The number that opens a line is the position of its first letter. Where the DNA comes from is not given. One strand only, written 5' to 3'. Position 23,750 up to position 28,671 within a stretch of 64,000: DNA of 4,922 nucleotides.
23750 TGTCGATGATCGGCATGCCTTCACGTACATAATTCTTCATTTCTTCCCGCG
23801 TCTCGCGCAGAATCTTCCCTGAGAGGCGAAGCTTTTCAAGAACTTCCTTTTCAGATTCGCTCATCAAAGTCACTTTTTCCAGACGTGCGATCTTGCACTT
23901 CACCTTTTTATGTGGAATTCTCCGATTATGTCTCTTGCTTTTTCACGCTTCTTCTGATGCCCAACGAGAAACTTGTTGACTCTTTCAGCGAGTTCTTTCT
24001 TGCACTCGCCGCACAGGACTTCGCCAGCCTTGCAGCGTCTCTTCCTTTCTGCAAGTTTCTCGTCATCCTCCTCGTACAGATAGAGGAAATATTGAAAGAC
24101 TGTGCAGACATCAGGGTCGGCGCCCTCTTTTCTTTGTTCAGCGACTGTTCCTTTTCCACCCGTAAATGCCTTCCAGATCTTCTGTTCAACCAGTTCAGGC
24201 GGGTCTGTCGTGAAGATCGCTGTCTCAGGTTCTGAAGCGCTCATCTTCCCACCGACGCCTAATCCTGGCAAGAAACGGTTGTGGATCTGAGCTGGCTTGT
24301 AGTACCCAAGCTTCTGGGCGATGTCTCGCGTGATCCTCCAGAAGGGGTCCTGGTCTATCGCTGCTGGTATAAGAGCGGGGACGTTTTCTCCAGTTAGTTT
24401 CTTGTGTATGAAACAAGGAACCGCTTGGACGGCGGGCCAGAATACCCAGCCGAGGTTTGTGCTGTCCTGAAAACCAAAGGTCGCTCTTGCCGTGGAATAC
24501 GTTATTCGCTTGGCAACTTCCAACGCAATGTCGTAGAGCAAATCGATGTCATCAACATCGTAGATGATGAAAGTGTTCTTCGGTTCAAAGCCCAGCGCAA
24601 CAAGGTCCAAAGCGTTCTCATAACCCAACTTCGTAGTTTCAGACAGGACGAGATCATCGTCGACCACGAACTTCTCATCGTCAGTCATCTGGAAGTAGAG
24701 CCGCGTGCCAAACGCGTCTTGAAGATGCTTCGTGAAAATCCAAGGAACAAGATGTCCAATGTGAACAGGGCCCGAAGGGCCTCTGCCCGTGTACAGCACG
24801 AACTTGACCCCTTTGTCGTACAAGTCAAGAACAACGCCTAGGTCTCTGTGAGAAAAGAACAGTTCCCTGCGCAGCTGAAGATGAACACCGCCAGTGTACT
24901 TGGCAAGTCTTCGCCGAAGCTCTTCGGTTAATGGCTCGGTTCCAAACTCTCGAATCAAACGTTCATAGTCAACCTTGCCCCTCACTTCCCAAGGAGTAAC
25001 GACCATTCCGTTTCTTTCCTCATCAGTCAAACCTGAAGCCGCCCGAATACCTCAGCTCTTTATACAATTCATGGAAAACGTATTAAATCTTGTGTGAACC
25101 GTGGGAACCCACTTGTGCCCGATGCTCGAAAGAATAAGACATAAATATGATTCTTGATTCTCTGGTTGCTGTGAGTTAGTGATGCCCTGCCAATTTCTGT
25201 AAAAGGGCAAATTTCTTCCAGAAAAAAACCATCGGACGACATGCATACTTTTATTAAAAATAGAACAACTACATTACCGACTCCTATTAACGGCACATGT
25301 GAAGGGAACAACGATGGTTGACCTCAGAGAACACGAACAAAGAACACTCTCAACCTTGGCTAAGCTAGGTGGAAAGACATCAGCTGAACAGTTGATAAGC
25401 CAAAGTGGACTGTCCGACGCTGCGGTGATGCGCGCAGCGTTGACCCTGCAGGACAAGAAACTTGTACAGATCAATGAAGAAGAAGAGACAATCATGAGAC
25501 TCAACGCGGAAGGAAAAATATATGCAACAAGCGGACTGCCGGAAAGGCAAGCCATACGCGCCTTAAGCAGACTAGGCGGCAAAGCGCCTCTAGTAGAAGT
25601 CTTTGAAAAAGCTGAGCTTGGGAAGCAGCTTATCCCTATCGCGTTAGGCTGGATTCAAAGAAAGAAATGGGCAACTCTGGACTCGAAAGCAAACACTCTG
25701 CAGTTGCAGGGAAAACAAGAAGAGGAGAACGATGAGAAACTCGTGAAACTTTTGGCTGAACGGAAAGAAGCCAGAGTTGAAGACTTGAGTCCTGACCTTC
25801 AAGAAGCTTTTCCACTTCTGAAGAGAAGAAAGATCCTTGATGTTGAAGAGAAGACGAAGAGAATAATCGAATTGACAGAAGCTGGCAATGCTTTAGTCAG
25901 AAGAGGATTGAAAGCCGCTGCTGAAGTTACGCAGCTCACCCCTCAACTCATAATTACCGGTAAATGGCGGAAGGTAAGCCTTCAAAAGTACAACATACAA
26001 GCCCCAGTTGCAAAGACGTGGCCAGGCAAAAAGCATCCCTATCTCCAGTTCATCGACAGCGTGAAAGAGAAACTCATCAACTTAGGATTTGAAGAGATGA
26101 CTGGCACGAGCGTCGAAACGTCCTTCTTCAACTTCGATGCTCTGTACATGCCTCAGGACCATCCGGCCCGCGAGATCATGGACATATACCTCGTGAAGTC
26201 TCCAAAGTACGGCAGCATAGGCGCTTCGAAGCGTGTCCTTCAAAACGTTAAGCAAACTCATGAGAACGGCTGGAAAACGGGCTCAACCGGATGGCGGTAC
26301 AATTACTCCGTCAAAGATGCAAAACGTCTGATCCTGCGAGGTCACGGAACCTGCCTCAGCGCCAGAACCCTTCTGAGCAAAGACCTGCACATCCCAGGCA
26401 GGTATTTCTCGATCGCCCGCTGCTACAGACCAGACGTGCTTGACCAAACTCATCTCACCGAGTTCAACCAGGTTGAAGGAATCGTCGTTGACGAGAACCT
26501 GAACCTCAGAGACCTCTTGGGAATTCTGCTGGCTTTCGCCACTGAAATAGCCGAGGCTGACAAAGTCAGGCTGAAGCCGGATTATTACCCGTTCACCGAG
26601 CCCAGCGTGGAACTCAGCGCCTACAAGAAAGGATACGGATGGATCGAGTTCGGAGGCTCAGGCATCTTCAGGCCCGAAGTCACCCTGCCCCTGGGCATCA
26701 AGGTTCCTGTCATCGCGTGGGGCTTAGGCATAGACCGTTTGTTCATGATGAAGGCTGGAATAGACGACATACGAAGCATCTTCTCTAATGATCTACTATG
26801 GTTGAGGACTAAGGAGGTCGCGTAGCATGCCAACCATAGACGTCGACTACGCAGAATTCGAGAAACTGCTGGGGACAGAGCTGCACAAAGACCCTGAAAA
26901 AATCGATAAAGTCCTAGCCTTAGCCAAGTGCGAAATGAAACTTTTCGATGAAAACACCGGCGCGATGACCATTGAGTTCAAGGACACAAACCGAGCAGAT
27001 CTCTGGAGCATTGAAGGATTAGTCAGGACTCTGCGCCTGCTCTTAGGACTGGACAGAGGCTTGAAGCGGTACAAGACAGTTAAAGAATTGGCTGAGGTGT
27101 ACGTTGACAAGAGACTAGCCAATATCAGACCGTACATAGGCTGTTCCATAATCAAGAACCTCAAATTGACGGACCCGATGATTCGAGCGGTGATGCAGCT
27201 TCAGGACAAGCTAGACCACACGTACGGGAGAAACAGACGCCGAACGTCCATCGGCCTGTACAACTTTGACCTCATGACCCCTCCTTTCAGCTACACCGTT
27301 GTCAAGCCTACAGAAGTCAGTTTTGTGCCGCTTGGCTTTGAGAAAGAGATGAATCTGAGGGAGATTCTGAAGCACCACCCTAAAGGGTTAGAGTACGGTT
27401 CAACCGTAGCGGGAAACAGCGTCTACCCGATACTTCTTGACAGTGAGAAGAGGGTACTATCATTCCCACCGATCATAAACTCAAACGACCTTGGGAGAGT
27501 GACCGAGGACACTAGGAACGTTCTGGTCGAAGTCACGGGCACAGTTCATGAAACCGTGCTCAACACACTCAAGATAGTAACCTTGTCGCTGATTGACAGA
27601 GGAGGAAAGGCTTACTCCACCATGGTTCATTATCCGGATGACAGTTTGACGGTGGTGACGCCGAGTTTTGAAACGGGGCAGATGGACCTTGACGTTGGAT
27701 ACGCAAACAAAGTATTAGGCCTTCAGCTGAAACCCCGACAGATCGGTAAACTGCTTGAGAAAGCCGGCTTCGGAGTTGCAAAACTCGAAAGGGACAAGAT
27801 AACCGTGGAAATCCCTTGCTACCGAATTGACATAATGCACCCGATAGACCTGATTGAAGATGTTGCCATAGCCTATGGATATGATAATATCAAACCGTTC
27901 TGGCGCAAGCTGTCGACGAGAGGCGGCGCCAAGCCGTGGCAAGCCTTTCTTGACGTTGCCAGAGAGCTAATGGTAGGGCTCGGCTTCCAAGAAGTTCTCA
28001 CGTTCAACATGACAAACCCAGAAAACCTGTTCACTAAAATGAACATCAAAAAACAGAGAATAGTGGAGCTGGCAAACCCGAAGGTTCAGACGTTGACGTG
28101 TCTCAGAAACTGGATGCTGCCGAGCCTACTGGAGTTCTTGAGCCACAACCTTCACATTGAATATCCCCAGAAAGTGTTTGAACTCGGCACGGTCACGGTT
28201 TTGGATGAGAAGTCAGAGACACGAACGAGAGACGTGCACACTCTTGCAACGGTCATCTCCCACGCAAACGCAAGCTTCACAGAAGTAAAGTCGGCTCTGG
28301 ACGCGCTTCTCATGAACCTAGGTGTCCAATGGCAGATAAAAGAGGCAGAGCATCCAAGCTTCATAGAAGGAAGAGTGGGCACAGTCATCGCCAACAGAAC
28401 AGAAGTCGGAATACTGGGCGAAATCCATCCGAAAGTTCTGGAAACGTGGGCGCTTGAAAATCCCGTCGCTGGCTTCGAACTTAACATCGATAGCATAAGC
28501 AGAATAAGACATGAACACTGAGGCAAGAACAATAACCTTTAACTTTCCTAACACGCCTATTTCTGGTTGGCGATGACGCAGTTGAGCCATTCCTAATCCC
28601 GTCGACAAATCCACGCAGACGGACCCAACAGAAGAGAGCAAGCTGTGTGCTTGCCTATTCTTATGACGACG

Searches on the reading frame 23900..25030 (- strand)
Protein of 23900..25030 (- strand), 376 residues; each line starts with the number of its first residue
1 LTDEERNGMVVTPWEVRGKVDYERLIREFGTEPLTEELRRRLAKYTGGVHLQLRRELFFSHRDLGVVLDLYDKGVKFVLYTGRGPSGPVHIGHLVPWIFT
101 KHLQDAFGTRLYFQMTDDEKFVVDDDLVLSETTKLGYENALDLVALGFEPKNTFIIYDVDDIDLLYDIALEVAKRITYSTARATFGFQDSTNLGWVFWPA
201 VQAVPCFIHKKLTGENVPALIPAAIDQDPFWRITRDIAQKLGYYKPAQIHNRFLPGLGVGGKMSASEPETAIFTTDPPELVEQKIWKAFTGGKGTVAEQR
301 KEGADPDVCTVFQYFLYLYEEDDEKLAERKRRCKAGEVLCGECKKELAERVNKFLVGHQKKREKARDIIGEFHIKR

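Call 8: search_protein_families(library=ncbifam, proteins=[window:23900-25030:-])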
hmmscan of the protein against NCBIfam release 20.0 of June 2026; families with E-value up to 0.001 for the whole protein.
window:23900-25030:- (376 aa): 9 families
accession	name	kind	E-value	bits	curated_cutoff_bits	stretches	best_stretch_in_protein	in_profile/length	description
NF008927.0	PRK12285.1-4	equivalog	2.3e-155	517.4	478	1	7-375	4-372/385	tryptophan--tRNA ligase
NF008924.0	PRK12285.1-1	equivalog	2.8e-145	484.3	644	1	9-373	5-366/381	tryptophan--tRNA ligase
NF008925.0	PRK12285.1-2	equivalog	5.6e-84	282.2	451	1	11-370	2-358/365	tryptophan--tRNA ligase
NF008926.0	PRK12285.1-3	equivalog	2.7e-75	253.9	320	2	242-373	298-428/429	tryptophan--tRNA ligase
TIGR00233.1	trpS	equivalog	6.4e-73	245.9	176.75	1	76-369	2-300/328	tryptophan--tRNA ligase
NF008928.0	PRK12285.1-5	equivalog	2.4e-52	178.2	891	2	241-374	388-521/530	tryptophan--tRNA ligase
NF006330.0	PRK08560.1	equivalog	2.4e-18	66.3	220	1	70-321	26-273/342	tyrosine--tRNA ligase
NF008922.0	PRK12283.1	equivalog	2.1e-08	33.5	572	1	254-360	258-357/400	tryptophan--tRNA ligase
TIGR00234.1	tyrS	equivalog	1.1e-06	28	113.8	0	68-106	27-66/406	tyrosine--tRNA ligase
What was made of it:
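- Checked: trpS (23900-25030, minus strand; NCBIfam 2.3e-155, call 8) lies 2.86 kb away.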

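Call 10: find_homologous_proteins(query=window:23900-25030:-, max_evalue=1e-30)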
Query window:23900-25030:- (376 aa): 7971 proteins with E <= 1e-30 among 8000 candidates; the best 120 are listed.
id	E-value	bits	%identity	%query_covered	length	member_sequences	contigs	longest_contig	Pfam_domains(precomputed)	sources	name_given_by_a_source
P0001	2.6e-247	838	94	100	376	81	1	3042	PF00579.32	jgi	jgi:tryptophanyl-tRNA synthetase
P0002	4.8e-230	781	87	100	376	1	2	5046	PF00579.32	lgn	-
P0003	9.8e-230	780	87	100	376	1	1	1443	PF00579.32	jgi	-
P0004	8.9e-229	777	87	100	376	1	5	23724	PF00579.32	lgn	-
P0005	1.0e-228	777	87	100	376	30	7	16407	PF00579.32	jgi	-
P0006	1.4e-228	776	87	100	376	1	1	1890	PF00579.32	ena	-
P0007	2.4e-228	776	87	100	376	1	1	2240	PF00579.32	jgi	jgi:tryptophanyl-tRNA synthetase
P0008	2.7e-228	775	86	100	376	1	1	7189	PF00579.32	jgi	jgi:tryptophanyl-tRNA synthetase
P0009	3.1e-228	775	86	100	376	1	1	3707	PF00579.32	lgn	-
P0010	3.1e-228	775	86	100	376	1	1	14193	PF00579.32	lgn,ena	-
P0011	4.3e-228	775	87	100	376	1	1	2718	PF00579.32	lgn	-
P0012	4.8e-228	775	87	100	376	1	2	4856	PF00579.32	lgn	-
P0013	7.8e-228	774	86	100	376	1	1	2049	PF00579.32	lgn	-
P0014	1.8e-227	773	86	100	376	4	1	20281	PF00579.32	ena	-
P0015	3.1e-227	772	87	100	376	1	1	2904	PF00579.32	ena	-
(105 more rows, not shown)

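Call 13: find_related_loci(query=window:23900-25030:-, collection=genome_contigs, flank=7000)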
Query window:23900-25030:- (376 aa) in genome_contigs; peptide patterns used: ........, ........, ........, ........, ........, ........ (x = any residue, [..] = any of these).
600 stretches matched a pattern (row limit reached: there are more); 544 encode a relative of the query (tblastn E <= 1e-3); the best 80 are kept; 80 distinct loci.
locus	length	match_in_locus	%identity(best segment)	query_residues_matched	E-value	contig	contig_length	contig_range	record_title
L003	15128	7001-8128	95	1-376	0e+0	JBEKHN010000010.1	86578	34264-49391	MAG: Candidatus Bathyarchaeia archaeon isolate SPRUCE 278 SPRUCE_278_10, whole genome shotgun sequence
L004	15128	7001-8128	95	1-376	0e+0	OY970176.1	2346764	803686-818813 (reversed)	MAG: Candidatus Bathyarchaeota archaeon isolate MFD03726.bin.c.13 genome assembly, chromosome: 1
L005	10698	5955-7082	94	1-376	0e+0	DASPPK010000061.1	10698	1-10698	MAG TPA_asm: Candidatus Acidiferrales bacterium isolate SMAG_U12171 k141_1179352, whole genome shotgun sequence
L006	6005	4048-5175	86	1-376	0e+0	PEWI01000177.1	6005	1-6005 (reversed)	MAG: Candidatus Bathyarchaeota archaeon CG07_land_8_20_14_0_80_47_9 CG07_land_8_20_14_0.80_scaffold_11642_c, whole genom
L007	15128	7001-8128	85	1-376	0e+0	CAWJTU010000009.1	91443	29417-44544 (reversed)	MAG: Candidatus Bathyarchaeota archaeon isolate MFD04408.bin.1.95 genome assembly, contig: contig_23664, whole genome sh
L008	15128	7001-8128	84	1-376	0e+0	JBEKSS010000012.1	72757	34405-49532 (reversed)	MAG: Candidatus Bathyarchaeia archaeon isolate SPRUCE 53 SPRUCE_53_12, whole genome shotgun sequence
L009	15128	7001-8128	84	1-376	0e+0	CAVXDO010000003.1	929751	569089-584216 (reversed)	MAG: Candidatus Bathyarchaeota archaeon isolate MFD04408.bin.1.92 genome assembly, contig: contig_18788, whole genome sh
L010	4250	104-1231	84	1-376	0e+0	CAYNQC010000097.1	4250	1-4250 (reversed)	MAG TPA_asm: uncultured Candidatus Bathyarchaeia archaeon isolate binchicken_co103_338 genome assembly, contig: NODE_301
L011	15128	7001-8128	84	1-376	0e+0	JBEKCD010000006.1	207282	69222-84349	MAG: Candidatus Bathyarchaeia archaeon isolate SPRUCE 151 SPRUCE_151_6, whole genome shotgun sequence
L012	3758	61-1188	84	1-376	0e+0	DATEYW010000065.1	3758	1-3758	MAG TPA_asm: Candidatus Bathyarchaeia archaeon isolate SMAG_U8456 k141_140114, whole genome shotgun sequence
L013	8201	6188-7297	84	7-376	0e+0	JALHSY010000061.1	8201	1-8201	MAG: Candidatus Bathyarchaeota archaeon isolate PFL10 seq_593600, whole genome shotgun sequence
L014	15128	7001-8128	83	1-376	0e+0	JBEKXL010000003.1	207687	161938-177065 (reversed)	MAG: Candidatus Bathyarchaeia archaeon isolate SPRUCE 650 SPRUCE_650_3, whole genome shotgun sequence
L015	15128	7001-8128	82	1-376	0e+0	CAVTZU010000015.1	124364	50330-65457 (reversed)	MAG: Candidatus Bathyarchaeota archaeon isolate MFD04408.bin.2.62 genome assembly, contig: contig_24318, whole genome sh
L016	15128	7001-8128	83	1-376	0e+0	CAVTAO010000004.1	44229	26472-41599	MAG: Candidatus Bathyarchaeota archaeon isolate MFD04408.bin.2.185 genome assembly, contig: contig_56848, whole genome s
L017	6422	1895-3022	82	1-376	0e+0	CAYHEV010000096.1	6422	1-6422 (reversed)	MAG TPA_asm: uncultured Candidatus Bathyarchaeia archaeon isolate ERP119294_co4_392 genome assembly, contig: NODE_14773_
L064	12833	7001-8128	78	1-376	0e+0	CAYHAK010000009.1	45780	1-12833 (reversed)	MAG TPA_asm: uncultured Candidatus Bathyarchaeia archaeon isolate ERP119294_co4_366 genome assembly, contig: NODE_580_le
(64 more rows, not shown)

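Call 51: search_protein_families(library=pfam, proteins=[L011:11689-12645:+], max_evalue=0.01)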
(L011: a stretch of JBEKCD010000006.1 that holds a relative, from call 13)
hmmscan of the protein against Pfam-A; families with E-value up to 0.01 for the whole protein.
L011:11689-12645:+ (318 aa): 1 family
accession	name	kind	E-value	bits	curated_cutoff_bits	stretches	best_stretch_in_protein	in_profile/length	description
PF00589.27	Phage_integrase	-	1.1e-18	68.1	27.1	1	115-267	4-164/172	Phage integrase family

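Call 61: search_protein_families(library=pfam, proteins=[L014:12377-13102:+, L014:13083-13358:+, L014:12370-12723:-], max_evalue=0.01)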
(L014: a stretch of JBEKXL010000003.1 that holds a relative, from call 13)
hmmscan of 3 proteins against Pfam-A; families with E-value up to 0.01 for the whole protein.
L014:12377-13102:+ (241 aa): 0 families

L014:13083-13358:+ (91 aa): 0 families

L014:12370-12723:- (117 aa): 0 families
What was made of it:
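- Tried and rejected: ORFs between its two tRNA-Trp copies have no Pfam hit (call 61).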

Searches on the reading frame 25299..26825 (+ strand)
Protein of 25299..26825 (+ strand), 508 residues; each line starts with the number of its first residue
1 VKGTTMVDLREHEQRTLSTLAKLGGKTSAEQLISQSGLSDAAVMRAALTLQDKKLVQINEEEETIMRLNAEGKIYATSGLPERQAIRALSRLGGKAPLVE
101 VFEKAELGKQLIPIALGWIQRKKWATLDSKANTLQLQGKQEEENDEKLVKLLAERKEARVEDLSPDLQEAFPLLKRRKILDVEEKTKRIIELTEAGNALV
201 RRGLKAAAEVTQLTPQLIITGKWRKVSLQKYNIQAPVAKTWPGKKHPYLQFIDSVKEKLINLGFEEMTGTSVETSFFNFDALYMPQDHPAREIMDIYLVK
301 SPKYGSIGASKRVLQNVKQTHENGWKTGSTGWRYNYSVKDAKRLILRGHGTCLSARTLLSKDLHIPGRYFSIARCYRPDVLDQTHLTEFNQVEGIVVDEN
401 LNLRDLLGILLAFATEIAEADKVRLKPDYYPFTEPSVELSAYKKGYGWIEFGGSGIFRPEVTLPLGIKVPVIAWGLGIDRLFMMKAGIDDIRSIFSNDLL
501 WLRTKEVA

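Call 8: search_protein_families(library=ncbifam, proteins=[window:25299-26825:+])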
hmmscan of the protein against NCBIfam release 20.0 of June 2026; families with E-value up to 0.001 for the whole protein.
window:25299-26825:+ (508 aa): 5 families
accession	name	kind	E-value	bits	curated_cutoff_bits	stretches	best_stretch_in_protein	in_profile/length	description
NF003210.0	PRK04172.1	equivalog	7.9e-173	575.8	350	1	7-507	2-493/496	phenylalanine--tRNA ligase subunit alpha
TIGR00468.1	pheS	equivalog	6.3e-102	341.1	237.45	1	173-505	5-322/324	phenylalanine--tRNA ligase subunit alpha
NF051887.1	PheS_related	equivalog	5e-23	81.7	300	1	341-498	69-232/349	PheS-related mystery ligase SrmL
TIGR00469.1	pheS_mito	equivalog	2.4e-19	69.3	258.35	1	415-502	251-340/451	phenylalanine--tRNA ligase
TIGR00470.1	sepS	equivalog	5.6e-16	58.1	380.65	1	343-494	182-340/533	O-phosphoserine--tRNA ligase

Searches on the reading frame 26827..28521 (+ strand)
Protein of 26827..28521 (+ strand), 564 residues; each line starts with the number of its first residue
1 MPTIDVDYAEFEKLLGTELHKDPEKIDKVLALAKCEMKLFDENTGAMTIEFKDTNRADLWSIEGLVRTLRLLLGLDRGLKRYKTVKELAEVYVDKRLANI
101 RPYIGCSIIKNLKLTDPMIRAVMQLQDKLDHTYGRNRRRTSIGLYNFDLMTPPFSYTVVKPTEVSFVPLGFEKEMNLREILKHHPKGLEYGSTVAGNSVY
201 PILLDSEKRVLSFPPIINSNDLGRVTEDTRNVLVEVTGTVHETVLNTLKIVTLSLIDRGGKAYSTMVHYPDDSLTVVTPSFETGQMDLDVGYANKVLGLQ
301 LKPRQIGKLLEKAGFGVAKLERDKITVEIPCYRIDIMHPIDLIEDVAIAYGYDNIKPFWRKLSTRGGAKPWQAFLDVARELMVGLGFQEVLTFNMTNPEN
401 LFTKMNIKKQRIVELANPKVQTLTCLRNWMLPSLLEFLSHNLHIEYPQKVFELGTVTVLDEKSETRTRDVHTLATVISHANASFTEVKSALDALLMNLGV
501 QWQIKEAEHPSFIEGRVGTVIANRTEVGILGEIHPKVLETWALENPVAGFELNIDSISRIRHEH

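Call 8: search_protein_families(library=ncbifam, proteins=[window:26827-28521:+])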
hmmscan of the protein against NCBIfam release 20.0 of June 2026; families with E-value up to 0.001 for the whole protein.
window:26827-28521:+ (564 aa): 4 families
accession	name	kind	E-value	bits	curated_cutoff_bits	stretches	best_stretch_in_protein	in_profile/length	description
TIGR00471.1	pheT_arch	equivalog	3.5e-169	563.8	282.65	1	1-555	1-548/551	phenylalanine--tRNA ligase subunit beta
TIGR00472.1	pheT_bact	equivalog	1.9e-45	155.4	402.65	1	287-557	409-691/798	phenylalanine--tRNA ligase subunit beta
NF001882.0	PRK00629.5-4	equivalog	4e-16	58.5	527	1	310-539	424-630/725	phenylalanine--tRNA ligase subunit beta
TIGR02367.1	PylS_Cterm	equivalog_domain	2.7e-05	23.6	178.15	1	380-563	37-221/242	pyrrolysine--tRNA(Pyl) ligase large subunit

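Call 11: find_encoding_contigs(protein=window:26827-28521:+, flank=10000, max_places=6)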
Protein window:26827-28521:+ (564 aa): 2 contigs read that carry it; 2 places shown.
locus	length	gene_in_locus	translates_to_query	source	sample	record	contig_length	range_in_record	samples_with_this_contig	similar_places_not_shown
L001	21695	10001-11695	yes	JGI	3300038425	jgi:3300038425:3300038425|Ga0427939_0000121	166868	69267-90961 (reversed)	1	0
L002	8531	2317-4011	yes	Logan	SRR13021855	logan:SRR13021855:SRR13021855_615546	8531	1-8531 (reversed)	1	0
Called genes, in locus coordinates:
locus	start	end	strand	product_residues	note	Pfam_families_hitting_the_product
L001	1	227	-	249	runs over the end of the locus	PF00702:Hydrolase, PF13419:HAD_2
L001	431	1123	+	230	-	PF02353:CMAS (weak), PF13489:Methyltransf_23, PF13847:Methyltransf_31, PF08241:Methyltransf_11, PF08242:Methyltransf_12, PF13649:Methyltransf_25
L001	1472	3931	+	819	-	PF00690:Cation_ATPase_N, PF00122:E1-E2_ATPase, PF00702:Hydrolase, PF13246:Cation_ATPase (weak), PF00689:Cation_ATPase_C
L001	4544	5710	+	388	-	PF07431:DUF1512, PF23542:DUF1512_C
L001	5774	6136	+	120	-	-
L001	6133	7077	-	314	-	PF00557:Peptidase_M24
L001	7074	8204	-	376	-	PF00579:tRNA-synt_1b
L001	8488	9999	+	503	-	PF01409:tRNA-synt_2d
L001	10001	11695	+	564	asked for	PF03484:B5, PF01409:tRNA-synt_2d (weak), PF17759:tRNA_synthFbeta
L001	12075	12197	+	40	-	-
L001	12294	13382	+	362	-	PF00579:tRNA-synt_1b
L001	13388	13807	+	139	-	PF01751:Toprim, PF13662:Toprim_4 (faint)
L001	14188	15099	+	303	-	PF13662:Toprim_4 (weak), PF01751:Toprim (faint)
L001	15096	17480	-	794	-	PF03104:DNA_pol_B_exo1, PF00136:DNA_pol_B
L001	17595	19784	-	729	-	PF02730:AFOR_N, PF01314:AFOR_C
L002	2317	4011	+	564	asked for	PF03484:B5, PF01409:tRNA-synt_2d (weak), PF17759:tRNA_synthFbeta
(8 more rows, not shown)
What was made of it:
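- The pheT protein encoded 6 kb away is carried, identical in sequence, by an independent Logan assembly (call 11).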
